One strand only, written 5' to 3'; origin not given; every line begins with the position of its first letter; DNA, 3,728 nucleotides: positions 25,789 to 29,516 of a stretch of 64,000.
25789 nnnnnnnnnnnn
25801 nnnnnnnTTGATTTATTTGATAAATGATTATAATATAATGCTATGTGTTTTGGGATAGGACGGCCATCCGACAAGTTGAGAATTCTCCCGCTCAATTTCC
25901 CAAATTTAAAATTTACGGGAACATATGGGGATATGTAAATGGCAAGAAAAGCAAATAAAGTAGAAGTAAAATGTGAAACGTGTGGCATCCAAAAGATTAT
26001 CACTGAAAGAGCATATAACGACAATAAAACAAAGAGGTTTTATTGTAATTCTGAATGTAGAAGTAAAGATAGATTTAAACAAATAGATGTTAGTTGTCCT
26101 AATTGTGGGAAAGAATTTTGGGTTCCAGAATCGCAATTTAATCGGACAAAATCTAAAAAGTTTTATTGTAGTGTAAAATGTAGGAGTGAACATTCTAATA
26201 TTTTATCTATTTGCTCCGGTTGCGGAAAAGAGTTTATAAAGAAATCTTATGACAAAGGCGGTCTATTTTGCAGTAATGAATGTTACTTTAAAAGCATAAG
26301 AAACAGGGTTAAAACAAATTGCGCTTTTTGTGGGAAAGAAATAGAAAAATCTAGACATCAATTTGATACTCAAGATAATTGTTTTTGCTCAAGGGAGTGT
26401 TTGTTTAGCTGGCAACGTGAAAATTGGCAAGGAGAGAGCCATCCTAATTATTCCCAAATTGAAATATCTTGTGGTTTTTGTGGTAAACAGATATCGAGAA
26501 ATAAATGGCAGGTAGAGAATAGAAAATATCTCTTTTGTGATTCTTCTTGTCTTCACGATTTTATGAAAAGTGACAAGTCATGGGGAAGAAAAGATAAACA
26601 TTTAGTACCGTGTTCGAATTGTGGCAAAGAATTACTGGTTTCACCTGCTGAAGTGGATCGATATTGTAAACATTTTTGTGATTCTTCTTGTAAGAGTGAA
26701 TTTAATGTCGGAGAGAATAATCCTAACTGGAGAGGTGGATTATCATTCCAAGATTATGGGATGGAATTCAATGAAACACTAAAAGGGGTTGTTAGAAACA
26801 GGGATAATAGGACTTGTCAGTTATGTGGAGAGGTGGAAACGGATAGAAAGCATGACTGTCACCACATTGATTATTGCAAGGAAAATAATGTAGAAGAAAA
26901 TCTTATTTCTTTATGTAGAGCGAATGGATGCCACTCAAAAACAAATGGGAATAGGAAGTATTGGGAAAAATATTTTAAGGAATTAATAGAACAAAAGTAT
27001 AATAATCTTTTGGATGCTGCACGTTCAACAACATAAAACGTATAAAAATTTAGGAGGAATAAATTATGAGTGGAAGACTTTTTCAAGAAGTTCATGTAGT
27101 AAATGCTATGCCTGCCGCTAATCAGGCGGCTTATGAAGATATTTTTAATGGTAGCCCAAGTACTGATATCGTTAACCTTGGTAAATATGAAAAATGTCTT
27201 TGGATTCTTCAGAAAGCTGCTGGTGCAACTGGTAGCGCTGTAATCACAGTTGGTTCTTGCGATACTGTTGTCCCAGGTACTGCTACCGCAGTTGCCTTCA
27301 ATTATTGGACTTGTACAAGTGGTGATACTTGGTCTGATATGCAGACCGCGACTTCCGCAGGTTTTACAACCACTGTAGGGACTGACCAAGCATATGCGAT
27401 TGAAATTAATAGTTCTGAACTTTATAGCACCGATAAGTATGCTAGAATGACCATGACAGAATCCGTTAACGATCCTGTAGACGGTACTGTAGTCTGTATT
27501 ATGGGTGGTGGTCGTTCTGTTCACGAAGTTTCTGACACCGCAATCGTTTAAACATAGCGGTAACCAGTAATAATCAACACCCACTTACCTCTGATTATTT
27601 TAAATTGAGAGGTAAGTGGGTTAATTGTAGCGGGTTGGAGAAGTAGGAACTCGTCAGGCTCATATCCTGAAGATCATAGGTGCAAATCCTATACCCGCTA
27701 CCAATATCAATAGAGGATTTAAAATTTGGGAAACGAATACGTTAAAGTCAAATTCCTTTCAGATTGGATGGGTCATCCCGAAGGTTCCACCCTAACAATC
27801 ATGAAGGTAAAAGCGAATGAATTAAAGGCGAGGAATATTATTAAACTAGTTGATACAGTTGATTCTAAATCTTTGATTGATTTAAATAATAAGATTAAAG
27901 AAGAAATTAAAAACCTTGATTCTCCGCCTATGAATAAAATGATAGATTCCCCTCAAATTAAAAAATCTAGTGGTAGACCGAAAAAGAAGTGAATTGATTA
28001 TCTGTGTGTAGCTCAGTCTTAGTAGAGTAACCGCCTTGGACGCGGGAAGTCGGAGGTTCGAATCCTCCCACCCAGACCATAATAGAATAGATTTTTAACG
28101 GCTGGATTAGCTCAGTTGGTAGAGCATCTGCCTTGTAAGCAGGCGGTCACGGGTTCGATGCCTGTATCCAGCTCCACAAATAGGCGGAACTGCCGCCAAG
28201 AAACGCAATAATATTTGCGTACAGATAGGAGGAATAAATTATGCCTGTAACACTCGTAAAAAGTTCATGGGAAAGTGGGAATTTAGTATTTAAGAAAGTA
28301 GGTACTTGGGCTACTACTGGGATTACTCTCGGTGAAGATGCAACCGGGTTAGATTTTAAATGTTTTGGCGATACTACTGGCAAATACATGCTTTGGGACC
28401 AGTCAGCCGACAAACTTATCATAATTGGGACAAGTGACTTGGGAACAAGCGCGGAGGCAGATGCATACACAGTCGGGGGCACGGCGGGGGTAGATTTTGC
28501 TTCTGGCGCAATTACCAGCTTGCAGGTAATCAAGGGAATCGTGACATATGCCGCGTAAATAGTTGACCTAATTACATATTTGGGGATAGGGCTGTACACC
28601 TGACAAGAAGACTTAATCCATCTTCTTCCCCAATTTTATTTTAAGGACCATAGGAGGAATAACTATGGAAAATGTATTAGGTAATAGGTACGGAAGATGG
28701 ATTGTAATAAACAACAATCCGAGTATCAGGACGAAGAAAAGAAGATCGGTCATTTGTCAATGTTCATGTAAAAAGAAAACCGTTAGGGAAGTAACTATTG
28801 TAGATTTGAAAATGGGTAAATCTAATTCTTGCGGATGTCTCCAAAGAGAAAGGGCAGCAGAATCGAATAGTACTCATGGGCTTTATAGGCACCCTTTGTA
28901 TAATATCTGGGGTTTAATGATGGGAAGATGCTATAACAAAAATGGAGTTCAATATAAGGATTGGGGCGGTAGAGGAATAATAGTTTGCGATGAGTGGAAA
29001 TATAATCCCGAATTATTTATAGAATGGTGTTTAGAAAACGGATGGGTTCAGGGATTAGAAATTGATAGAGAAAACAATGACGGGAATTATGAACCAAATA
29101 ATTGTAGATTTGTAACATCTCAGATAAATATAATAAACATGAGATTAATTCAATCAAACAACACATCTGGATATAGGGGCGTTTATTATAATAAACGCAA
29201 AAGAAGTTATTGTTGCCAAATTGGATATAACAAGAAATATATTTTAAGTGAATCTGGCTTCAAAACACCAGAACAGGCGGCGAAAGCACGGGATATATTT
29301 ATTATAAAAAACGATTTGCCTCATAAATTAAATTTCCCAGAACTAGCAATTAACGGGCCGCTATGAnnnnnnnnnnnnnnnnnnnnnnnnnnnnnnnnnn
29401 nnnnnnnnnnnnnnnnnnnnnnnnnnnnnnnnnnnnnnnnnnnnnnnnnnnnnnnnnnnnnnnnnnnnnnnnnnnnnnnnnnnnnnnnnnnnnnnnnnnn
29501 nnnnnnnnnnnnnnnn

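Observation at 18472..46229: Four-copy Y-shaped structured element with compensatory changes, always 31-35 nt upstream of a freestanding endonuclease gene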

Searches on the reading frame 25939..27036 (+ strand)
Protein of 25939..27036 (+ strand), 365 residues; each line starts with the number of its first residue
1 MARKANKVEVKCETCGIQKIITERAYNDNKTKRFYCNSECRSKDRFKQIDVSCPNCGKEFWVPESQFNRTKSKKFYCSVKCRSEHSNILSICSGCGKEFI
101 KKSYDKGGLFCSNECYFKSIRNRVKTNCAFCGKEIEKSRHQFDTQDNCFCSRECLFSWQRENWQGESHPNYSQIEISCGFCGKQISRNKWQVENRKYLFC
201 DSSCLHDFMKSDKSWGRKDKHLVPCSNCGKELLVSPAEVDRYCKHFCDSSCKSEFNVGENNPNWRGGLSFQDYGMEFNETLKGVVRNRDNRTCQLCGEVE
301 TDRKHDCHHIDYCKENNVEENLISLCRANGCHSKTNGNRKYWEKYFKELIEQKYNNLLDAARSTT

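Call 16: search_protein_families(library=pfam, proteins=[window:25939-27036:+], max_evalue=0.01)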
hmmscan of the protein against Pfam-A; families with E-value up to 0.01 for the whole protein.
window:25939-27036:+ (365 aa): 2 families
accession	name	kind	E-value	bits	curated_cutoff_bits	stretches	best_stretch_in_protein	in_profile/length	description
PF06467.20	zf-FCS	-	3.7e-10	39.9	22.4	1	223-255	5-39/39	MYM-type Zinc finger with FCS sequence motif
PF08394.17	Arc_trans_TRASH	-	0.0014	19.1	27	1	177-210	2-37/43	Archaeal TRASH domain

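Call 17: search_protein_families(library=phrogs, proteins=[window:25939-27036:+], max_evalue=0.001)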
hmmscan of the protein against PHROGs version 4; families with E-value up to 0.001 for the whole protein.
window:25939-27036:+ (365 aa): 5 families
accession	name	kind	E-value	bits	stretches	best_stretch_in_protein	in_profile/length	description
phrog_1271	-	DNA, RNA and nucleotide metabolism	3.5e-30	106.6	2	161-353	159-333/361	HNH endonuclease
phrog_589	-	DNA, RNA and nucleotide metabolism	6.2e-05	23.8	1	280-335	81-138/179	HNH endonuclease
phrog_5104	-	unknown function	0.00017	22.3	1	172-323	52-180/228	-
phrog_9706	-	unknown function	0.0002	22.8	0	124-164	7-52/56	-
phrog_333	-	DNA, RNA and nucleotide metabolism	0.00048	21.3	0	277-334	21-77/138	HNH endonuclease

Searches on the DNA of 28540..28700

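Call 91: search_rna_families(source=window, start=28540, end=28700, threshold=evalue, max_evalue=10)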
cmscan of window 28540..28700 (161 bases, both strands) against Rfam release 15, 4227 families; matches with E-value up to 10: 1.
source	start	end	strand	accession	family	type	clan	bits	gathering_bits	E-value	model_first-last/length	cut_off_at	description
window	28602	28670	-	RF02875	AS-pc01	Gene; antisense;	-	14.8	79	1.9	1-99/99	no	Antisense to pHK01_035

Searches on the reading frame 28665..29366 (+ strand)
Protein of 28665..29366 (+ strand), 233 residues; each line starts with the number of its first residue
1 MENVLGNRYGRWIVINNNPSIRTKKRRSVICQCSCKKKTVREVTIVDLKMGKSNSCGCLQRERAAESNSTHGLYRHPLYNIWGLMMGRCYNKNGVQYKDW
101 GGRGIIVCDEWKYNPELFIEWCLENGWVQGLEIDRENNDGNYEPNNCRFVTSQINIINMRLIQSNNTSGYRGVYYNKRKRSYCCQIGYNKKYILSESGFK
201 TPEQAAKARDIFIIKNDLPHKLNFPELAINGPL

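Call 16: search_protein_families(library=pfam, proteins=[window:28665-29366:+], max_evalue=0.01)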
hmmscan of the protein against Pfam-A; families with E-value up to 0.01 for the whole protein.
window:28665-29366:+ (233 aa): 1 family
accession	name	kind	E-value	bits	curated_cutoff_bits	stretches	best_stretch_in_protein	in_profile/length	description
PF00847.26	AP2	-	0.0013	19.4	33.3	1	168-212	1-47/54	AP2 domain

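Call 17: search_protein_families(library=phrogs, proteins=[window:28665-29366:+], max_evalue=0.001)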
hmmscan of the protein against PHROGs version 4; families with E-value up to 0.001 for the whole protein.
window:28665-29366:+ (233 aa): 9 families
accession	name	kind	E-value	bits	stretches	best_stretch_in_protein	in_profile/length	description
phrog_374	-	DNA, RNA and nucleotide metabolism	8.5e-62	210.8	1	5-210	198-400/617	HNH endonuclease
phrog_3377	-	DNA, RNA and nucleotide metabolism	5.9e-31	108.9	1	68-194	4-124/196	HNH endonuclease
phrog_2081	-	DNA, RNA and nucleotide metabolism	1e-26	95.1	1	24-176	44-217/433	HNH endonuclease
phrog_953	-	DNA, RNA and nucleotide metabolism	9.8e-25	88.7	1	22-210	179-355/420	HNH endonuclease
phrog_8790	-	DNA, RNA and nucleotide metabolism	8.6e-21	76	1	67-161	14-105/241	restriction endonuclease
phrog_99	-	DNA, RNA and nucleotide metabolism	7.4e-17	63.1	1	121-215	165-258/383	HNH endonuclease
phrog_4578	-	DNA, RNA and nucleotide metabolism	1.2e-13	52.1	1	124-194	22-93/130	HNH endonuclease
phrog_13470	-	DNA, RNA and nucleotide metabolism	8.9e-08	33.4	1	38-210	44-136/152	HNH endonuclease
phrog_3593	-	DNA, RNA and nucleotide metabolism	3e-07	31.3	1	143-208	124-188/210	HNH endonuclease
